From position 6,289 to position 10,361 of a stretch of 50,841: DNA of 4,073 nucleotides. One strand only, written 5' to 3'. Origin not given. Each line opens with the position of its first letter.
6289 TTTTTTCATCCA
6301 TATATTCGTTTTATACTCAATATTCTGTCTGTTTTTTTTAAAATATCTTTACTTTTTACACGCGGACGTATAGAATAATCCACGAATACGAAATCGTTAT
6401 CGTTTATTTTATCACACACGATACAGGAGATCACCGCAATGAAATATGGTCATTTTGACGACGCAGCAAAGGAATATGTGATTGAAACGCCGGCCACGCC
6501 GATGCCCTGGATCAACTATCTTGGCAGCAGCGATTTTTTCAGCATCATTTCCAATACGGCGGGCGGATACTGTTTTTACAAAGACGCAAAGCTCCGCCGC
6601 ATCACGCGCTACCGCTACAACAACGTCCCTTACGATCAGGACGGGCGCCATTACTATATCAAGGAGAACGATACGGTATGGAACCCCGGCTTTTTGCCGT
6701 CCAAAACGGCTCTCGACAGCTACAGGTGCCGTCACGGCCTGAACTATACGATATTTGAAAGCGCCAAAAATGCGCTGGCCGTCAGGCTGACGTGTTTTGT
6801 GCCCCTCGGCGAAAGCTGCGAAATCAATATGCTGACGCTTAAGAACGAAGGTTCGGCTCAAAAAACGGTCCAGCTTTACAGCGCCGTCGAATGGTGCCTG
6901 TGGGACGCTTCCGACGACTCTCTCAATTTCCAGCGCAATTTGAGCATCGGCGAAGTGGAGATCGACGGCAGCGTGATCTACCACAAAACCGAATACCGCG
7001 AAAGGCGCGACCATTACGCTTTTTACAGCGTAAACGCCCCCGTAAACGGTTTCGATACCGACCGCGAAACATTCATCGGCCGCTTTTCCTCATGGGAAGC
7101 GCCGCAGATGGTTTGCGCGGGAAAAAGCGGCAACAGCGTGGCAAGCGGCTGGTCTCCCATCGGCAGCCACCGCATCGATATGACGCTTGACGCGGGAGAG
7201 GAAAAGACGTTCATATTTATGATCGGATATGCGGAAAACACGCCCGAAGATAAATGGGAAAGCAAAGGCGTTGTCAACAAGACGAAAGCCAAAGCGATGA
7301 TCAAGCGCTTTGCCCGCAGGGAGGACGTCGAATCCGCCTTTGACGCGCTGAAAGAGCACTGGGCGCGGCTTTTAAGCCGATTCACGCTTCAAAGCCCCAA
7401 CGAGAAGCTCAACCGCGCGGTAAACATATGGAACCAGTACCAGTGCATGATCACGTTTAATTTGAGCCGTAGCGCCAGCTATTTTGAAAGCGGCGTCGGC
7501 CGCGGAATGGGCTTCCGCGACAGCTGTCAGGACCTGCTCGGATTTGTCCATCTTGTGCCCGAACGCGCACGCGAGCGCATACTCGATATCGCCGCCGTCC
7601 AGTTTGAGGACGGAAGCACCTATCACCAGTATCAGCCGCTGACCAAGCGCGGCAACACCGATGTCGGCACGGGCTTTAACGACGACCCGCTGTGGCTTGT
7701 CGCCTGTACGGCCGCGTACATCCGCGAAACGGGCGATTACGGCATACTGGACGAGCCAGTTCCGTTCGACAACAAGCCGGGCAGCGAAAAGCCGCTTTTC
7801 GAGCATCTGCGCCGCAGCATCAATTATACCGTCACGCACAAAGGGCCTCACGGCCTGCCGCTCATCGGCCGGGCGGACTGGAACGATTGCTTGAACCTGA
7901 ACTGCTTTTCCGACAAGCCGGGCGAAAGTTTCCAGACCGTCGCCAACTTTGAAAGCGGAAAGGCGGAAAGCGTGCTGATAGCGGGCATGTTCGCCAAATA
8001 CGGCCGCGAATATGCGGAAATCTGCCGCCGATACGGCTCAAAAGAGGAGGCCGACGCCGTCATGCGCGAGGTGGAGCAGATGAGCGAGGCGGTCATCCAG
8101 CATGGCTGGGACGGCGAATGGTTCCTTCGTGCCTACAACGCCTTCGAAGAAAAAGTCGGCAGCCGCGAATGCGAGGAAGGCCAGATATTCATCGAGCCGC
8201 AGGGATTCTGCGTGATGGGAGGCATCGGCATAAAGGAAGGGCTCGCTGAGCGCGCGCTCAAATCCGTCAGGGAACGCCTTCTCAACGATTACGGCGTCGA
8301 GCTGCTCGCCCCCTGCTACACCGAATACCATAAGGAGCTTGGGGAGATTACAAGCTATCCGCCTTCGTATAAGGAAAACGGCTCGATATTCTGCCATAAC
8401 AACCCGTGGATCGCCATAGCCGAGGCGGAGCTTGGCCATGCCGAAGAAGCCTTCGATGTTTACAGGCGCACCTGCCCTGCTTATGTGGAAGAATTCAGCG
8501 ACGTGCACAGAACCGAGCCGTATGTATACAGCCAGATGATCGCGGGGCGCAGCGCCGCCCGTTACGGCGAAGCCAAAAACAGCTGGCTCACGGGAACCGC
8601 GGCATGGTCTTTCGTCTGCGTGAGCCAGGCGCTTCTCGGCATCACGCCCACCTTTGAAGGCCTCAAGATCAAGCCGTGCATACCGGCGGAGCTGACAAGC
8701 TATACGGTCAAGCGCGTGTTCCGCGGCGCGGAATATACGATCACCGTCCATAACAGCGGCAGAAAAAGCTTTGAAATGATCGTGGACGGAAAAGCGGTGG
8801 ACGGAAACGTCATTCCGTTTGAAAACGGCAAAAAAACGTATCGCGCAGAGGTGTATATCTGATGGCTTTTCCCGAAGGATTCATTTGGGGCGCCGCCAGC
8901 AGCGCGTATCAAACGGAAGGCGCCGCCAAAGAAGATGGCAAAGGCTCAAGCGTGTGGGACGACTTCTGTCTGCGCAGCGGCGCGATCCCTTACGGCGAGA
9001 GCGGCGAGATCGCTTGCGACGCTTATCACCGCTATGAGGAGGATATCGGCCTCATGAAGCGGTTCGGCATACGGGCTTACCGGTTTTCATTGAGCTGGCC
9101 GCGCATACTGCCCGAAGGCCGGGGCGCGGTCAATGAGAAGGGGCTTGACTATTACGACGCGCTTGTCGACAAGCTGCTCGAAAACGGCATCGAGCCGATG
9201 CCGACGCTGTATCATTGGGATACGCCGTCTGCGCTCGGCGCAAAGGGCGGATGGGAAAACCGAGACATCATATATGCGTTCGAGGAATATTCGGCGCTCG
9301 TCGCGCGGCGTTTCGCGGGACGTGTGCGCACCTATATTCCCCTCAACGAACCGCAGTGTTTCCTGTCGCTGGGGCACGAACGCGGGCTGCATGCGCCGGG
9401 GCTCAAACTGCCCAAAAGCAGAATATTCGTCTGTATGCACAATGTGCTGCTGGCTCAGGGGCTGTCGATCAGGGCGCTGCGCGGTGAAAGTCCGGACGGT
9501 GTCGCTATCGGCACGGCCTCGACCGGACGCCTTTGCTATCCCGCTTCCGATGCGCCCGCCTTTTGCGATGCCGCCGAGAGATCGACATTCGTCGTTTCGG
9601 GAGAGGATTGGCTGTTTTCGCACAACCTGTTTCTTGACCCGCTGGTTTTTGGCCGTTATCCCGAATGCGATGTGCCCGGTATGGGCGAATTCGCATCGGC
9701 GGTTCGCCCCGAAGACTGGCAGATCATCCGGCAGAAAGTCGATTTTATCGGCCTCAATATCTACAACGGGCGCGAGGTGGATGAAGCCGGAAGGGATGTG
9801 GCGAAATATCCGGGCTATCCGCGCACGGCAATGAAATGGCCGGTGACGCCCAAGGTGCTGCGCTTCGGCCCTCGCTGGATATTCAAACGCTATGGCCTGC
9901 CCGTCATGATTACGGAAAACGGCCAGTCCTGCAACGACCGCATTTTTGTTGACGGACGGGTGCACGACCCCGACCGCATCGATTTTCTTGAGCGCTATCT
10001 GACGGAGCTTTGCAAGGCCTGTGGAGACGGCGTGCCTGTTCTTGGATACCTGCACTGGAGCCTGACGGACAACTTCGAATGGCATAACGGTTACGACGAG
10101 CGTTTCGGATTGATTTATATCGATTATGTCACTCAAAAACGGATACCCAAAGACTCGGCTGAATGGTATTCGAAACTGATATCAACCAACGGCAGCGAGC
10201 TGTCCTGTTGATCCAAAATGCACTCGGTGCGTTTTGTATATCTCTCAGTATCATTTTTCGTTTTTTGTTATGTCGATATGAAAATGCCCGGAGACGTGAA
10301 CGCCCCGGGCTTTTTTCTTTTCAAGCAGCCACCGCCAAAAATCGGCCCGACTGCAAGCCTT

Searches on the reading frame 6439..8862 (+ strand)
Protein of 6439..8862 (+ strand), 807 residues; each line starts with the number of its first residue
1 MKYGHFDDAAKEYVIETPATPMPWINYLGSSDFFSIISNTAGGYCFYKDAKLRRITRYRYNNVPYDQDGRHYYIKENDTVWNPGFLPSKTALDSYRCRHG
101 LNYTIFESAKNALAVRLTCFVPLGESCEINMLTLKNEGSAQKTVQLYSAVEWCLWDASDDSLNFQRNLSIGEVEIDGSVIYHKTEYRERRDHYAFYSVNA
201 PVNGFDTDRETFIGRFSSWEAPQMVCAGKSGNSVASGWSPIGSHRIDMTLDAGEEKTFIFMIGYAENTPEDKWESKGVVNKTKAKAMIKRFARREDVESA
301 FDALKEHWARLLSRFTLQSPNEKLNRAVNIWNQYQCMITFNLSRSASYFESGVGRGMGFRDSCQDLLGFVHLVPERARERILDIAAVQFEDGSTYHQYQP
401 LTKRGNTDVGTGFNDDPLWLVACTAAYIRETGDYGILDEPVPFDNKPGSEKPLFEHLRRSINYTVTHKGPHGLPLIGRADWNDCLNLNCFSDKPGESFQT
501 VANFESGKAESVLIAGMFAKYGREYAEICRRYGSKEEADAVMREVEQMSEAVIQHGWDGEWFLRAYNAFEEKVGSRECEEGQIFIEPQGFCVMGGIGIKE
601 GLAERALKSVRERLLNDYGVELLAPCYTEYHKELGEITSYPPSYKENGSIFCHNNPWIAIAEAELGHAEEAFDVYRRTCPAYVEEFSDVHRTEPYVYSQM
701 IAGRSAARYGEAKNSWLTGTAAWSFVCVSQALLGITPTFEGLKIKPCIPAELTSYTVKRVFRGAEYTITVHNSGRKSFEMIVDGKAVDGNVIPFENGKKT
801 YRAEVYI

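Call 77: search_protein_families(library=pfam, proteins=[window:6439-8862:+], max_evalue=0.00001)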
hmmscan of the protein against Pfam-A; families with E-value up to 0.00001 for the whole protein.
window:6439-8862:+ (807 aa): 2 families
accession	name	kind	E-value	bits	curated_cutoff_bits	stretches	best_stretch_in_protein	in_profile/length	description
PF17167.11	Glyco_hydro_94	-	2.1e-153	511.4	27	1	307-734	1-420/420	Glycosyl hydrolase 94 superfamily, catalytic domain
PF06165.18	GH94_b-supersand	-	2.2e-80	270.2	23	1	21-263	1-251/251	Glycosyl hydrolase 94, supersandwich domain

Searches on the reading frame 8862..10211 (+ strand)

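Call 77: search_protein_families(library=pfam, proteins=[window:8862-10211:+], max_evalue=0.00001)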
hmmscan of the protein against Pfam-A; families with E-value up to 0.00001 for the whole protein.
window:8862-10211:+ (449 aa): 1 family
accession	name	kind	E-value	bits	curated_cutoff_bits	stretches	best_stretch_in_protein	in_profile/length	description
PF00232.24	Glyco_hydro_1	-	5e-138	460.8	22.6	1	2-444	4-452/453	Glycosyl hydrolase family 1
